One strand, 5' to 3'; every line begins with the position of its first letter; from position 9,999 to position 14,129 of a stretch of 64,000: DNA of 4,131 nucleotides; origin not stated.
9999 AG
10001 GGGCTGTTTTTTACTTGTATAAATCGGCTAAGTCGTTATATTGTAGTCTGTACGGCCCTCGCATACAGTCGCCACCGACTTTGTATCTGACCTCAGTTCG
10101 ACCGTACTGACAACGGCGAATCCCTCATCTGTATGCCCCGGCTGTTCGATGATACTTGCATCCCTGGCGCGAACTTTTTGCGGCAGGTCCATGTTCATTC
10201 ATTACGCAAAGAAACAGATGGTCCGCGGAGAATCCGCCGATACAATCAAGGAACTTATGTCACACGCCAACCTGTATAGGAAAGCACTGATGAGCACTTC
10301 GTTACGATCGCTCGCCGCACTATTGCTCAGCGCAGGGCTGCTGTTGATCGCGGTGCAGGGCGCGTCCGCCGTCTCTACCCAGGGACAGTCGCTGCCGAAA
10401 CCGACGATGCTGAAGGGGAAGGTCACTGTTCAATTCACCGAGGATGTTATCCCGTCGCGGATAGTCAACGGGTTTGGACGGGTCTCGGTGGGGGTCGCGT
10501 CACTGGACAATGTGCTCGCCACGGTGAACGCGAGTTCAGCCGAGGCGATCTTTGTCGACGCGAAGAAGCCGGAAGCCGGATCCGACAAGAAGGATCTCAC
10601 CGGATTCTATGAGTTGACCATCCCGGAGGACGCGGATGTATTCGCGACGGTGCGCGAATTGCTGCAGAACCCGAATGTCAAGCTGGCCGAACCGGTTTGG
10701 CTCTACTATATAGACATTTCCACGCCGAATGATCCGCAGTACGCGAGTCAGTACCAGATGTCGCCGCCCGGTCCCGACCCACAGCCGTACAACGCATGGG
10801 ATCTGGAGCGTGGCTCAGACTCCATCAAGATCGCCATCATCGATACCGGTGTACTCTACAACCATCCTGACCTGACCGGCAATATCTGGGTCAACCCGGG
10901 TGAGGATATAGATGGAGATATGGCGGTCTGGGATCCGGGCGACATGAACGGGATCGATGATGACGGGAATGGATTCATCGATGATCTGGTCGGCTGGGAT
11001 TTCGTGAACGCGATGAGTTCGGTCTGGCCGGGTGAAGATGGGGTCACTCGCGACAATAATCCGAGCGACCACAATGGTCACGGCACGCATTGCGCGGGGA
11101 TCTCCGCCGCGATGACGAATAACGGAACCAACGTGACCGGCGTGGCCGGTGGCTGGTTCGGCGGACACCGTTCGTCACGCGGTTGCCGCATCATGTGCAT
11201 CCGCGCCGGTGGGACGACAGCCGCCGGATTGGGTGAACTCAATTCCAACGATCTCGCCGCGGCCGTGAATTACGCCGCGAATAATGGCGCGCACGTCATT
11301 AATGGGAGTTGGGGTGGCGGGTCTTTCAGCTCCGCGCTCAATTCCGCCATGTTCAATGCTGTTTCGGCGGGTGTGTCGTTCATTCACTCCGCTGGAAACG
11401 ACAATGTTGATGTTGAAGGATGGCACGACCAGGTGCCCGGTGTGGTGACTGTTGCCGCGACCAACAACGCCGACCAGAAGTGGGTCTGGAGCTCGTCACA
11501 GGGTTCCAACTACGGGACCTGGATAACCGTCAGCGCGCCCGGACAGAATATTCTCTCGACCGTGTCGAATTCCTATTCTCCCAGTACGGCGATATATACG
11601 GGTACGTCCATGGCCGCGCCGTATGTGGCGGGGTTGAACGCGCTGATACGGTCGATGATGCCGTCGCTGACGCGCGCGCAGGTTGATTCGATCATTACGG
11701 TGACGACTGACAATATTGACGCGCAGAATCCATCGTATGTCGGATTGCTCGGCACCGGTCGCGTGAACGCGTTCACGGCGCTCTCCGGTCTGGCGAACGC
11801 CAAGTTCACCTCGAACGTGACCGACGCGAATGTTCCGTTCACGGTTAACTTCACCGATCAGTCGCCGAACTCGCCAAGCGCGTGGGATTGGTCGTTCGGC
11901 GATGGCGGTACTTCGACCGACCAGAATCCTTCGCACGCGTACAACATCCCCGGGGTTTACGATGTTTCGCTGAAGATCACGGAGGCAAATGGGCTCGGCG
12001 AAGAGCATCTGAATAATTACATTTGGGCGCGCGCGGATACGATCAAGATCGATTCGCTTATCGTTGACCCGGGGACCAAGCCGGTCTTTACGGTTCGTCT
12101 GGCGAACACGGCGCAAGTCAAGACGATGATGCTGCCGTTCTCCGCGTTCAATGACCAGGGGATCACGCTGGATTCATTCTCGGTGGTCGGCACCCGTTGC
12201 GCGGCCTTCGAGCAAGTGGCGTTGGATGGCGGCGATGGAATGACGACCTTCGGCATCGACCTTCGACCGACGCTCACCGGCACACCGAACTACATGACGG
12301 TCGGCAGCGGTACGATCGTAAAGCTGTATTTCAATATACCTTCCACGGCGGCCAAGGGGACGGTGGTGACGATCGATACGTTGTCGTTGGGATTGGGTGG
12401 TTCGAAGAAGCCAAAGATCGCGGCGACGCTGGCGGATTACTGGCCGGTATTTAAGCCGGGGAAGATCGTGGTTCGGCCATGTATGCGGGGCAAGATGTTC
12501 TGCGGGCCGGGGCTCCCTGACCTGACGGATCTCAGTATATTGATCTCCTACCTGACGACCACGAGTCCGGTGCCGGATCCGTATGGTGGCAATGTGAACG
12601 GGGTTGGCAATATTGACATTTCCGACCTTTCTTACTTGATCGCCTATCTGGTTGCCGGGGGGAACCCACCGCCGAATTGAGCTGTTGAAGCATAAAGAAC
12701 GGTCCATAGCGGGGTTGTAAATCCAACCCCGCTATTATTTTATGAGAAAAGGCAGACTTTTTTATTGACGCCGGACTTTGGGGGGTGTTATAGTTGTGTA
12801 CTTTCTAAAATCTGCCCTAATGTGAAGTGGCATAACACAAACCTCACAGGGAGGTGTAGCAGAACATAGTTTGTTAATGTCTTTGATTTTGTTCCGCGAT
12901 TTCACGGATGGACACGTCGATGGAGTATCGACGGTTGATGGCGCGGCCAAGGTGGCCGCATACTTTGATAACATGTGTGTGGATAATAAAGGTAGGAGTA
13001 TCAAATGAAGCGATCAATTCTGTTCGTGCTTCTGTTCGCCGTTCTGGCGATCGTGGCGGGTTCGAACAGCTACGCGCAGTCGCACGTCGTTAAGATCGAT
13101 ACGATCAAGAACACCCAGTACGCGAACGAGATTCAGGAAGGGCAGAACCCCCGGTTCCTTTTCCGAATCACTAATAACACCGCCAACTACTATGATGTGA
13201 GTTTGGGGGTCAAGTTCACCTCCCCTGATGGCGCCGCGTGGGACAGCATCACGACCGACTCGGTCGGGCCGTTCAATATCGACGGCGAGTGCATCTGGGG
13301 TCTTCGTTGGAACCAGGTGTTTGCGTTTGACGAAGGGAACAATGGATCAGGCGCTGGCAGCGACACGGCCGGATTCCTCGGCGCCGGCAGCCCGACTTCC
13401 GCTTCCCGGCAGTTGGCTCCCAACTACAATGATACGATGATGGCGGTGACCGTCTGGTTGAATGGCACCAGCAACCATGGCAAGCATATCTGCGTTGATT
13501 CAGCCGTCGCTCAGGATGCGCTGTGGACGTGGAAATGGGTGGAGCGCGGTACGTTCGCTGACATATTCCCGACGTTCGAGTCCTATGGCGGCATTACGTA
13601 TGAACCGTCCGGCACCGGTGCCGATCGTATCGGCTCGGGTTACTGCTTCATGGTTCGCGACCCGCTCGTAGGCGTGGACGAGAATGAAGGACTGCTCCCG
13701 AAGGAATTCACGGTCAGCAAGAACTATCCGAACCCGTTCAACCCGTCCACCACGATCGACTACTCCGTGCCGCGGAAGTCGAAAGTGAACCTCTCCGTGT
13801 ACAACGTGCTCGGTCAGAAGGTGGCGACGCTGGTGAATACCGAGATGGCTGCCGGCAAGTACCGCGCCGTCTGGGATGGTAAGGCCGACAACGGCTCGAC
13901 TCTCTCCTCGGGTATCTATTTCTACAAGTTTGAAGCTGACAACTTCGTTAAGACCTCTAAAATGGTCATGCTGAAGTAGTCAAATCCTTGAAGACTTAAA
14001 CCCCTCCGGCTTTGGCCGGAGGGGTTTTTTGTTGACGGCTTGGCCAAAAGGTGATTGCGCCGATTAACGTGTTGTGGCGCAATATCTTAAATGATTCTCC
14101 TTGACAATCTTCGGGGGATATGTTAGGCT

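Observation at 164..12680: Three consecutive secreted-protein genes, each with its own terminator, all end in dockerin-like modules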

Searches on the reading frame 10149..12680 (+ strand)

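Call 3: search_protein_families(library=pfam, proteins=[window:10149-12680:+], max_evalue=0.1)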
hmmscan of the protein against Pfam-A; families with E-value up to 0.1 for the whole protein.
window:10149-12680:+ (843 aa): 5 families
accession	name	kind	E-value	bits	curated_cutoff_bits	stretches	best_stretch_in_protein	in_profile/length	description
PF00082.27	Peptidase_S8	-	4.7e-41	141.4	21.8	1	224-522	2-275/288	Subtilase family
PF18911.6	PKD_4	-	1.9e-16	60.3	27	1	550-619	7-77/85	PKD domain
PF00801.26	PKD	-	1e-06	29.1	23.5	1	559-620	14-75/80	PKD domain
PF16361.10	Peptidase_S8_N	-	2.1e-06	28.7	30.5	1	90-186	1-99/142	N-terminal of Subtilase family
PF22148.1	Fervidolysin_NPro-like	-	0.044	14.6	21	0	149-182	47-80/81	Fervidolysin N-terminal prodomain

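Call 9: search_protein_families(library=ncbifam, proteins=[window:10149-12680:+], max_evalue=1)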
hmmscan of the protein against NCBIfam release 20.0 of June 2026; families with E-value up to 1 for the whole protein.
window:10149-12680:+ (843 aa): 5 families
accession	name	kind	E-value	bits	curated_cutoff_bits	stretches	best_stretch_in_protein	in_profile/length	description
TIGR03921.1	T7SS_mycosin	equivalog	3.8e-40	138.1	278.75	2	292-557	33-297/353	type VII secretion-associated serine protease mycosin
NF033595.1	denti_PrtP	equivalog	3.5e-29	101.9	300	2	384-589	342-549/606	dentilisin complex serine proteinase subunit PrtP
TIGR03895.1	protease_PatA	subfamily_domain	7e-12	44.9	421.05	1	364-555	41-235/606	PatA/PatG family cyanobactin maturation protease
NF049966.1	QH_SP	equivalog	1.8e-06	27.5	165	1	366-516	73-207/219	subtilisin-like serine protease QhpE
NF040809.1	germ_prot_CspBA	exception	0.0062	14.2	1250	1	432-500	405-472/1099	bifunctional germination protease/germinant receptor pseudoprotease CspBA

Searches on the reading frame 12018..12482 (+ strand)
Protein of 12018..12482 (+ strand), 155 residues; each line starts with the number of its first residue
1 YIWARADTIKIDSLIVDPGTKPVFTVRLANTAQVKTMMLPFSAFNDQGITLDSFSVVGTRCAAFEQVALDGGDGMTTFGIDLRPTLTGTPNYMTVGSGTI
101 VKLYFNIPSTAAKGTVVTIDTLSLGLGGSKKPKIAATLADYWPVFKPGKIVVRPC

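Call 73: search_protein_families(library=pfam, proteins=[window:12018-12482:+], max_evalue=10)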
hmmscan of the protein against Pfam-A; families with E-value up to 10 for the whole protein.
seq(155 aa): 2 families
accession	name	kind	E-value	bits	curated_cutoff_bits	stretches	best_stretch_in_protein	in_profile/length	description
PF00963.24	Cohesin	-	0.043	14.4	24.1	1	88-136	82-130/139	Cohesin domain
PF23619.1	Ig_VWA7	-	0.092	13.4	27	1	101-119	62-80/104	VWA7 Ig-like domain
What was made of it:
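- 12018..12479 (+): Probable cohesin-like beta-sandwich domain in the protease, between the PKD domain and the dockerin (aa 624-777). Pfam Cohesin scores 14.4 bits, E=0.043 (call 73).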

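Call 76: search_solved_structures(query=A5, max_evalue=10, show_alignments=1)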
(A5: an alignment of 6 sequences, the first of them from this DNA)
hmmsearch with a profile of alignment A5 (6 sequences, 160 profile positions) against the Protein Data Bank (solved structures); distinct sequences matched with E-value up to 10: 5.
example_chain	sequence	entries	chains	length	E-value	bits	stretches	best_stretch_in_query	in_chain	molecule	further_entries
5nrk_A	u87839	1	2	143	0.26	14.3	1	100-133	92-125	Endoglucanase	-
8rd6_A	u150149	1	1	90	0.35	13.9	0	99-116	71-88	Protein TonB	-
5nrm_A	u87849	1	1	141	0.38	13.8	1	101-133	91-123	Endoglucanase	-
10uv_A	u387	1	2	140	1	12.3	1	102-133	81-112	Cohesin domain number 2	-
5lxv_A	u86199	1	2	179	1.8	11.5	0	16-156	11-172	Scaffoldin C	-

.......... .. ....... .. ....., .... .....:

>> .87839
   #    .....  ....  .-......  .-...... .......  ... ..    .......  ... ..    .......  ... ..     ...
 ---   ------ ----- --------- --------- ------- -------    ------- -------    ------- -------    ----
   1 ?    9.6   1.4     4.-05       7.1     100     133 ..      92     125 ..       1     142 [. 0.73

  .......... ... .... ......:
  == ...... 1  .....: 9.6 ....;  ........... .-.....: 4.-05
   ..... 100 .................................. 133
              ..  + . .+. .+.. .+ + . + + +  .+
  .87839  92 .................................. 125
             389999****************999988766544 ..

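Call 79: find_homologous_proteins(query=A5, max_evalue=0.001)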
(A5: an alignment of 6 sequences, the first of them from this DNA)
Query A5 (6 sequences) (155 aa, profile of the alignment): 2 proteins with E <= 0.001 among 4844 candidates.
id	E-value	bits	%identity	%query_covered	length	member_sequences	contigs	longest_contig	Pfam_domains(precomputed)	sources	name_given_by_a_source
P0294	2.0e-20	91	28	77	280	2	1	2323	PF00801.27,PF00404.25,PF18911.7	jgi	jgi:PKD repeat protein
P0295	1.5e-5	43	47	65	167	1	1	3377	-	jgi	jgi:hypothetical protein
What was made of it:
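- Tried and rejected: A database search with the protease's pre-dockerin domain returned only two proteins (call 79), so a deeper alignment was not possible.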

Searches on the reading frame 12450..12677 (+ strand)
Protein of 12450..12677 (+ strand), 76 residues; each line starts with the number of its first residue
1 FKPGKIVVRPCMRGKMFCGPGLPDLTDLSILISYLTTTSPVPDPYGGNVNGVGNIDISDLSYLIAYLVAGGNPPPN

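Call 4: search_protein_families(library=pfam, proteins=[window:12450-12677:+], max_evalue=10)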
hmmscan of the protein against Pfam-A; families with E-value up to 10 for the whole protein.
seq(76 aa): 2 families
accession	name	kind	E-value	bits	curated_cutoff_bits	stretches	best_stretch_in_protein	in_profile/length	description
PF00404.24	Dockerin_1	-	0.0016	19.1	22.9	2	25-67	12-56/57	Dockerin type I domain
PF18576.7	HTH_52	-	0.29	11.8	26.6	0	26-36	30-40/64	Helix-turn-helix domain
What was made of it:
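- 12480..12677 (+): Tail 3: intermediate dockerin. The first loop is degenerate (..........). The second loop is canonical-like (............). There are two upstream Cys and no terminal Cys. Pfam Dockerin_1 scores 19.1 bits, below the gathering threshold (call 4).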

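Call 9: search_protein_families(library=ncbifam, proteins=[window:12450-12677:+], max_evalue=1)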
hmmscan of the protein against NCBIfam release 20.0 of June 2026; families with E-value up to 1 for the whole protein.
seq(76 aa): 0 families

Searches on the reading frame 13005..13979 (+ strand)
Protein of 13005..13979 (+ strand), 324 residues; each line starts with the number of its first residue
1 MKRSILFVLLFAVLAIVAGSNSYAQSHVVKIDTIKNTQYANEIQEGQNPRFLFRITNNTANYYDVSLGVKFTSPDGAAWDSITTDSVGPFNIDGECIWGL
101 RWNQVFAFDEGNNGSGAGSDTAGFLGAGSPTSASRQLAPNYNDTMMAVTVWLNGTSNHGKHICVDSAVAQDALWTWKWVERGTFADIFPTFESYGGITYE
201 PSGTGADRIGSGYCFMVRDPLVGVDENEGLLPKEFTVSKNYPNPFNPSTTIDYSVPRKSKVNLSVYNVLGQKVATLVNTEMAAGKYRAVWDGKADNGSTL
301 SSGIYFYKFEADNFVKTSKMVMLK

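Call 3: search_protein_families(library=pfam, proteins=[window:13005-13979:+], max_evalue=0.1)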
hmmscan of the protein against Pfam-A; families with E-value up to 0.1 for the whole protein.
window:13005-13979:+ (324 aa): 3 families
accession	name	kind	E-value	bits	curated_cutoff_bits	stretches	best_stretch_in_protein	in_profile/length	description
PF13860.13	FlgD_ig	-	1.8e-09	37.9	27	1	250-312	13-76/79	FlgD Ig-like domain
PF18962.6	Por_Secre_tail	-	1.3e-08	35.4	27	1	241-321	2-74/75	Secretion system C-terminal sorting domain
PF13585.12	CHU_C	-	2.6e-06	27.9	27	1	257-313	25-74/86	CHU_C Type IX secretion signal domain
